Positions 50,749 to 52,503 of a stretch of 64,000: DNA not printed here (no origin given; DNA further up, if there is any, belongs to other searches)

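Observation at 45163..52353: FamC: five divergent paralogs (four here with A7 interleaved, a fifth at 60953..62128) of a glycosyltransferase-like family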

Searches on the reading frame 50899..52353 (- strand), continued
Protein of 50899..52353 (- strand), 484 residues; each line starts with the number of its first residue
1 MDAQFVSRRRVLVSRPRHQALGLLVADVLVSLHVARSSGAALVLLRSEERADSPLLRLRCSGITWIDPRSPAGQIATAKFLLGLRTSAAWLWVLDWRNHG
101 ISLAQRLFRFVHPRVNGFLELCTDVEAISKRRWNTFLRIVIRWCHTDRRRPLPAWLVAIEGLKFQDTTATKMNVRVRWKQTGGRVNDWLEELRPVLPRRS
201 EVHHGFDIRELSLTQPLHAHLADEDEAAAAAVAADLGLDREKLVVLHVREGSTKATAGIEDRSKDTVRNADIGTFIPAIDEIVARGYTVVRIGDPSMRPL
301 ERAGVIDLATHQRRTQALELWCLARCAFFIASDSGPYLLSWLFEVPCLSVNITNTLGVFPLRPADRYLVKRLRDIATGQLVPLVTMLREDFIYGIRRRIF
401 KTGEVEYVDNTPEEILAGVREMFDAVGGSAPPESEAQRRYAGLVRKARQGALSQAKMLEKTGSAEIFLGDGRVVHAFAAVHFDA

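Call 41: search_solved_structures(query=A2, max_evalue=10, show_alignments=3)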
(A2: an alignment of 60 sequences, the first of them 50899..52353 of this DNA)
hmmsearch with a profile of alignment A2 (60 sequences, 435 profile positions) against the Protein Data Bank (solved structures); distinct sequences matched with E-value up to 10: 13.
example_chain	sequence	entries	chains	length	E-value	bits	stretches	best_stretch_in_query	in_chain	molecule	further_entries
7oya_M1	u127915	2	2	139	0.29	13.3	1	69-139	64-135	60S ribosomal protein L14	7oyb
5v4a_A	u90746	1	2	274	0.33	13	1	227-251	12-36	GLYCOSYLTRANSFERASE (DUF1792)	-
4kbq_D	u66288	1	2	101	1.2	11.2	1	350-396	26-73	Heat shock cognate 71 kDa protein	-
5y5x_I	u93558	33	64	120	1.4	11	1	113-184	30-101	V-type ATP synthase, subunit (VAPC-THERM) | V-type ATP synthase subunit G | V-type ATP synthase, subunit G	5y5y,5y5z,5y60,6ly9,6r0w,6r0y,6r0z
3tov_A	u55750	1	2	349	1.5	10.9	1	273-301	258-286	Glycosyl transferase family 9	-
1ud0_A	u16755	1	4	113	1.9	10.5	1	348-396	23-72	70 kDa heat-shock-like protein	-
7z8f_g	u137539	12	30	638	2.7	10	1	125-195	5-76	Cytoplasmic dynein 1 intermediate chain 2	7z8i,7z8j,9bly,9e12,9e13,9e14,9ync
9dgr_g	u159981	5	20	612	3.4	9.7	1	125-195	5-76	Cytoplasmic dynein 1 intermediate chain 2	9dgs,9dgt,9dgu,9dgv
30dr_g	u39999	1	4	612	3.9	9.5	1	125-195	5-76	Isoform 2C of Cytoplasmic dynein 1 intermediate chain 2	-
6f1t_g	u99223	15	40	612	3.9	9.5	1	125-195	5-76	Cytoplasmic dynein 1 intermediate chain 2 | Isoform 2C of Cytoplasmic dynein 1 intermediate chain 2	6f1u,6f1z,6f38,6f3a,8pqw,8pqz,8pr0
6qum_I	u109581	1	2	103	8.7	8.4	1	114-185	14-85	V-type ATP synthase, subunit (VAPC-THERM)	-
3j0j_I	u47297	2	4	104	8.9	8.3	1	114-185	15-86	V-type ATP synthase, subunit (VAPC-THERM)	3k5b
3v6i_B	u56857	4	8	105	9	8.3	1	114-185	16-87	V-type ATP synthase, subunit (VAPC-THERM) | V-type ATPase subunit G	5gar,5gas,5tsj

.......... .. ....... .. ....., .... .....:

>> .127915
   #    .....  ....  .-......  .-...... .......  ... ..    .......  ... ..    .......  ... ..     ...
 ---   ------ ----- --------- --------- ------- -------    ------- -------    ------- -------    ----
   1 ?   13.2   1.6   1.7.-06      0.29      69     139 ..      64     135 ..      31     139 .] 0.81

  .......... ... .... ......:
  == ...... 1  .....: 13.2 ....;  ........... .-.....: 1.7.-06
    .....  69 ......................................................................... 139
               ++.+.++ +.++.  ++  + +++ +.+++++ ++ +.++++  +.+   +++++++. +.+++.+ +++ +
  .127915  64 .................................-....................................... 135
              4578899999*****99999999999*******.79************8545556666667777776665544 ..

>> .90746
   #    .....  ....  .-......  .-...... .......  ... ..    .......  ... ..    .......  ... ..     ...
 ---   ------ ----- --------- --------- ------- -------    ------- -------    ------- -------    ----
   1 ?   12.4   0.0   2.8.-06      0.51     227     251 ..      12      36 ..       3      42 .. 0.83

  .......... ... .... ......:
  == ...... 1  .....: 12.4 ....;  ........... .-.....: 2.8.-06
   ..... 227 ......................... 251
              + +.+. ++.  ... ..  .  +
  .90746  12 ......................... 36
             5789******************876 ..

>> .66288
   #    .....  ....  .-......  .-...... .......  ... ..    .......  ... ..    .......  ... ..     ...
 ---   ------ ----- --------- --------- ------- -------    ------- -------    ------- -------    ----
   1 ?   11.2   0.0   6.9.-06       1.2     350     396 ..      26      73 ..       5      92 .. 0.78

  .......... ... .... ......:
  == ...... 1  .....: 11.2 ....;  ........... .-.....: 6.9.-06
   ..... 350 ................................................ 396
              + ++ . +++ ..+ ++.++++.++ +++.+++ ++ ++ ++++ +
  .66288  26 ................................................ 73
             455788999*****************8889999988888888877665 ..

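Call 48: search_protein_representatives(alignment_id=A2)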
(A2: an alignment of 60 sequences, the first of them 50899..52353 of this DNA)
Query: 60 sequences, 435 profile positions. Proteins with E-value up to 0.001 (for the whole library): 7580; up to 1e-10: 6101; up to 1e-30: 2814. The best 150 are listed.
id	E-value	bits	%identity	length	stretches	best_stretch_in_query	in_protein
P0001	2.1e-154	531.1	-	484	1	1-429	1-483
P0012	2.5e-151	521.0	-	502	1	1-429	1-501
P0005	7.5e-151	519.4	-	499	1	1-432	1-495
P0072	6.8e-147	506.3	-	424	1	1-427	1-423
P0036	9.3e-145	499.3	-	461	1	1-429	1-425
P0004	2.4e-144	498.0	-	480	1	1-428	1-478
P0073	2.4e-144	497.9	-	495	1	1-430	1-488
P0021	9.4e-143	492.7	-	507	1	1-429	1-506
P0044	2.0e-141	488.4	-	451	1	3-432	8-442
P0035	1.2e-140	485.7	-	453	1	4-433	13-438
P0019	5.2e-140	483.7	-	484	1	1-429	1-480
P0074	4.8e-136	470.6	-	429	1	3-428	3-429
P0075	1.1e-135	469.4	-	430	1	1-427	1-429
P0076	7.4e-135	466.7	-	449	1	1-431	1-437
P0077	1.5e-134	465.6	-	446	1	1-432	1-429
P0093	4.2e-128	444.4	-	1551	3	160-397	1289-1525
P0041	3.8e-126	438.0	-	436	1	3-433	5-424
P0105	1.7e-124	432.6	-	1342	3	164-391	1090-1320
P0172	6.7e-103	361.4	-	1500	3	161-425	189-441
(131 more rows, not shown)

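Call 54: search_dna_similar(query=window:50899-52353:-, collection=plasmids, mode=protein, max_evalue=0.001, max_rows=30)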
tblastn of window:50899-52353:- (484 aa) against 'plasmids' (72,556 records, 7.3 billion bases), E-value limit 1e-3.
Records with a match: 1; places in all: 1; records where one place covers at least 80% of the query: 0.
Best place of each record, by identity: <60% 1.
By first word of the organism name: Solidesulfovibrio 1.
By predicted mobility (MOB-suite, as given by PLSDB): non-mobilizable 1.
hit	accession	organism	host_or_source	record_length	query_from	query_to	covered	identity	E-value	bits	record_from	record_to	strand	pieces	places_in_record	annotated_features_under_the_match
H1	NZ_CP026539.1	Solidesulfovibrio carbinolicus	-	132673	268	443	36%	28.7%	4e-11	73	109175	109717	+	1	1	TIGR04372 family glycosyltransferase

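Call 55: get_annotated_region(hit=H1, flank=12000)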
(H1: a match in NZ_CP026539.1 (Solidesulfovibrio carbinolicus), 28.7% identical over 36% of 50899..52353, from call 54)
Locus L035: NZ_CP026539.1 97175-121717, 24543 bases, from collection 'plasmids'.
description: Solidesulfovibrio carbinolicus strain DSM 3852 plasmid pDCAR1, complete sequence
organism: Solidesulfovibrio carbinolicus (NCBI taxid 296842)
taxonomy: Bacteria; Thermodesulfobacteriota; Desulfovibrionia; Desulfovibrionales; Desulfovibrionaceae; Solidesulfovibrio; Solidesulfovibrio carbinolicus
host: -; source: -; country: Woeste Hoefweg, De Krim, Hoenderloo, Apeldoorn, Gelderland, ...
typing (MOB-suite, as given by PLSDB): non-mobilizable
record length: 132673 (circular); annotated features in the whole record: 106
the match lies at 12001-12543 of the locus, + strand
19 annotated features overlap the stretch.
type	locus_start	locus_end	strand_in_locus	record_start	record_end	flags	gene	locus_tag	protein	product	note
CDS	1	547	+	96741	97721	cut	pseB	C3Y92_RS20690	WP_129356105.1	UDP-N-acetylglucosamine 4,6-dehydratase (inverting)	-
CDS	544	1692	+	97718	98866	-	pseC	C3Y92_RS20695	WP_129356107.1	UDP-4-amino-4, 6-dideoxy-N-acetyl-beta-L-altrosamine transaminase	-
CDS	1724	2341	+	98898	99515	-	-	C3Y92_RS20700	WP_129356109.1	hypothetical protein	-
CDS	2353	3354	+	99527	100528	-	-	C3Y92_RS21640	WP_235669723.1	aminoglycoside phosphotransferase family protein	-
CDS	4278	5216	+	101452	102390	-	-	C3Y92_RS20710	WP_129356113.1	transketolase C-terminal domain-containing protein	-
CDS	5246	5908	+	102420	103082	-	-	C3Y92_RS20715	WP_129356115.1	class I SAM-dependent methyltransferase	-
CDS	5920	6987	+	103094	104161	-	-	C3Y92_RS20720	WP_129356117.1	radical SAM protein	-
CDS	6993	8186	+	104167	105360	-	-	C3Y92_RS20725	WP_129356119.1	class I SAM-dependent methyltransferase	-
CDS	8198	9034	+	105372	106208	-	-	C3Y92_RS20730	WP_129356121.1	sugar nucleotide-binding protein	-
CDS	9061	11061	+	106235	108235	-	-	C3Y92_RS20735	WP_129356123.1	hypothetical protein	-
CDS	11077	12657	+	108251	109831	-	-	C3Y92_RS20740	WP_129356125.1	TIGR04372 family glycosyltransferase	GO:0016051 - carbohydrate biosynthetic process [Evidence IEA]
CDS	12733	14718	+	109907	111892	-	-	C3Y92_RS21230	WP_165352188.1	hypothetical protein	-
CDS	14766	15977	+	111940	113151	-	-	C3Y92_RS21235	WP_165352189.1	class I SAM-dependent methyltransferase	-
CDS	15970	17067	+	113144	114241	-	-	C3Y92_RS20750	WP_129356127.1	radical SAM/SPASM domain-containing protein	-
CDS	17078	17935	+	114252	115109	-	-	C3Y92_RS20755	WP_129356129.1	NAD(P)-dependent oxidoreductase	-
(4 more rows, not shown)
